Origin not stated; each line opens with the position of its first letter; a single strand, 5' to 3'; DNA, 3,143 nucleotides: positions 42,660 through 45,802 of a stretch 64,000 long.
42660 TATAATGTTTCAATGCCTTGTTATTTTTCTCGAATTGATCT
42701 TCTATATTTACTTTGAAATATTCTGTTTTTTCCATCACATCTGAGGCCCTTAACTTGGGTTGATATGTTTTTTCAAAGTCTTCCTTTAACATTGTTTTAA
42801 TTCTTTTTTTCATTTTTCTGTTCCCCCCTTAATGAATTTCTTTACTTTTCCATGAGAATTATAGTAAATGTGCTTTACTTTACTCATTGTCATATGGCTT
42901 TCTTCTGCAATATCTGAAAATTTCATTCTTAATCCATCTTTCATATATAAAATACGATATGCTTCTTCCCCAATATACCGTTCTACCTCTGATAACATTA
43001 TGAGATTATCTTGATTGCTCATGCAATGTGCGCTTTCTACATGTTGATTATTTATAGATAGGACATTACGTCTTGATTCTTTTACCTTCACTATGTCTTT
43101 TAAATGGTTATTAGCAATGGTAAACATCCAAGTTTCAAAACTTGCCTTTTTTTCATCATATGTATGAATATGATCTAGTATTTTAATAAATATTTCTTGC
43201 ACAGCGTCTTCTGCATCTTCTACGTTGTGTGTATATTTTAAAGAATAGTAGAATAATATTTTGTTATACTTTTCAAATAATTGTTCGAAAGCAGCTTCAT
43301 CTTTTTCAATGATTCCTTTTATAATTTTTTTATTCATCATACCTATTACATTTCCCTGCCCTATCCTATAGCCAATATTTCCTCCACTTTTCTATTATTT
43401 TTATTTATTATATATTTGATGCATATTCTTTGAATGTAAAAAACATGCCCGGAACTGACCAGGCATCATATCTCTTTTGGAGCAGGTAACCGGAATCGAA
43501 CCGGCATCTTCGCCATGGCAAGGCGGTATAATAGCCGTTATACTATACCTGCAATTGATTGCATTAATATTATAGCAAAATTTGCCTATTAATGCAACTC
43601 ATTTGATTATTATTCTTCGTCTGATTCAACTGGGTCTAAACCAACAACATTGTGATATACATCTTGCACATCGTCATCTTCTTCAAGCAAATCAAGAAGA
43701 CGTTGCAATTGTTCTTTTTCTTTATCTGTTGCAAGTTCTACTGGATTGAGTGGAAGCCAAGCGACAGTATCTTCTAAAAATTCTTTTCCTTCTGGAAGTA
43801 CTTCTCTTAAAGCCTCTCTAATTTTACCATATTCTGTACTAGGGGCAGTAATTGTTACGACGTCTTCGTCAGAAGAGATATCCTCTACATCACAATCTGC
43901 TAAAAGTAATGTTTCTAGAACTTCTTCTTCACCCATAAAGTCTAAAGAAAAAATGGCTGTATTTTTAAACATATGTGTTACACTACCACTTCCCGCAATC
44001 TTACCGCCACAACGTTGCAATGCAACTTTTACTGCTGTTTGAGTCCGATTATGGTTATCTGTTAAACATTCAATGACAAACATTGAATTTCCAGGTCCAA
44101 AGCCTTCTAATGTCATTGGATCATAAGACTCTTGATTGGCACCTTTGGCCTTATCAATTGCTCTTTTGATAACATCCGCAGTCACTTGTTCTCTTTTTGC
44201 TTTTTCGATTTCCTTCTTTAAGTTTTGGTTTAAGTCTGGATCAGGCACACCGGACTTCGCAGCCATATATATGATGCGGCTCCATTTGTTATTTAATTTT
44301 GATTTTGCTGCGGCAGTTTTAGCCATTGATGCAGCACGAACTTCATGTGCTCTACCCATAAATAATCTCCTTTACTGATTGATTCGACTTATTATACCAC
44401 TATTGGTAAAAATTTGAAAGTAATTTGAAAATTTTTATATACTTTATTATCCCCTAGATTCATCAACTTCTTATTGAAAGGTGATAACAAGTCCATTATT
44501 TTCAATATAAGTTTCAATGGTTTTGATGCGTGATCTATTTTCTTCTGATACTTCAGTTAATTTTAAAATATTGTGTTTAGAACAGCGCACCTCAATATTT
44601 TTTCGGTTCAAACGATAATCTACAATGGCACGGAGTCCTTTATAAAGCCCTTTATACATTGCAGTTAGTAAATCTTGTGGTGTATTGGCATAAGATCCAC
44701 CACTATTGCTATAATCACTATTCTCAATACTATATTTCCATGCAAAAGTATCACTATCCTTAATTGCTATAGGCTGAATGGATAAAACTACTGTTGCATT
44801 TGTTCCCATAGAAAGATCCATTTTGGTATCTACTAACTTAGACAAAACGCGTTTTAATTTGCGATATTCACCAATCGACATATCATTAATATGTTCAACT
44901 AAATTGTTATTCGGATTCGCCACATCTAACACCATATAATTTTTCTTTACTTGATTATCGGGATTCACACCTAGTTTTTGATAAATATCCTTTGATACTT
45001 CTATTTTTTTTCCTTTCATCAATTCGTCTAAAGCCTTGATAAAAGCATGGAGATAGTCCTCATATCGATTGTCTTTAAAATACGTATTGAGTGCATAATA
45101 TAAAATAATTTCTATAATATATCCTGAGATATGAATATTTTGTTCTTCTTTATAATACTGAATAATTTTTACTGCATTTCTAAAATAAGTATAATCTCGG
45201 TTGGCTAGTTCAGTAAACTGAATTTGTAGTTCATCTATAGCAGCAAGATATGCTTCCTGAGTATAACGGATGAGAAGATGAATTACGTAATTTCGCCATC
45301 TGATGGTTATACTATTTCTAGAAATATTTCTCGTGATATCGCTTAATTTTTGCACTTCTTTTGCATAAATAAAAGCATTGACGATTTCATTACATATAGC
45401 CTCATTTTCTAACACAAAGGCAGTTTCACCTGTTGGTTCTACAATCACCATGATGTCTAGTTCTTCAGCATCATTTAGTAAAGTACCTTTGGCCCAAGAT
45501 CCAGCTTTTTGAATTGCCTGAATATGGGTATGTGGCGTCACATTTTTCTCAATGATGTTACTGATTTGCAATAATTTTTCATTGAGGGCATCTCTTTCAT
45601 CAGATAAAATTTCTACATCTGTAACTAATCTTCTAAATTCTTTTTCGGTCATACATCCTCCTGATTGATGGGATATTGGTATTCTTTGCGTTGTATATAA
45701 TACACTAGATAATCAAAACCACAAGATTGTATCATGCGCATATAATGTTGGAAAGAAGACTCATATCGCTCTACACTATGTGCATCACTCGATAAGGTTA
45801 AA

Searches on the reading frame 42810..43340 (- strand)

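Call 24: search_protein_families(library=pfam, proteins=[window:42810-43340:-], max_evalue=0.001)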
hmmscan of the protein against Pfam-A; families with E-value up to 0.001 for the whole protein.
window:42810-43340:- (176 aa): 1 family
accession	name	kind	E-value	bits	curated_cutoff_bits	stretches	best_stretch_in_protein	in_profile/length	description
PF04542.20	Sigma70_r2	-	1.7e-16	60.2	24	1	21-84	1-65/71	Sigma-70 region 2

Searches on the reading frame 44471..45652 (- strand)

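Call 24: search_protein_families(library=pfam, proteins=[window:44471-45652:-], max_evalue=0.001)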
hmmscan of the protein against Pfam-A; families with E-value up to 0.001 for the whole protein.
window:44471-45652:- (393 aa): 2 families
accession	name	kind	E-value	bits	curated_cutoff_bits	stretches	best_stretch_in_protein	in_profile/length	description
PF07528.20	DZF_N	-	0.00027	21.4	27.1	1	41-132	86-175/210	DZF N-terminal domain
PF18144.7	SMODS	-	0.00031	21.4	26.5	1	2-70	3-72/164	Second Messenger Oligonucleotide or Dinucleotide Synthetase domain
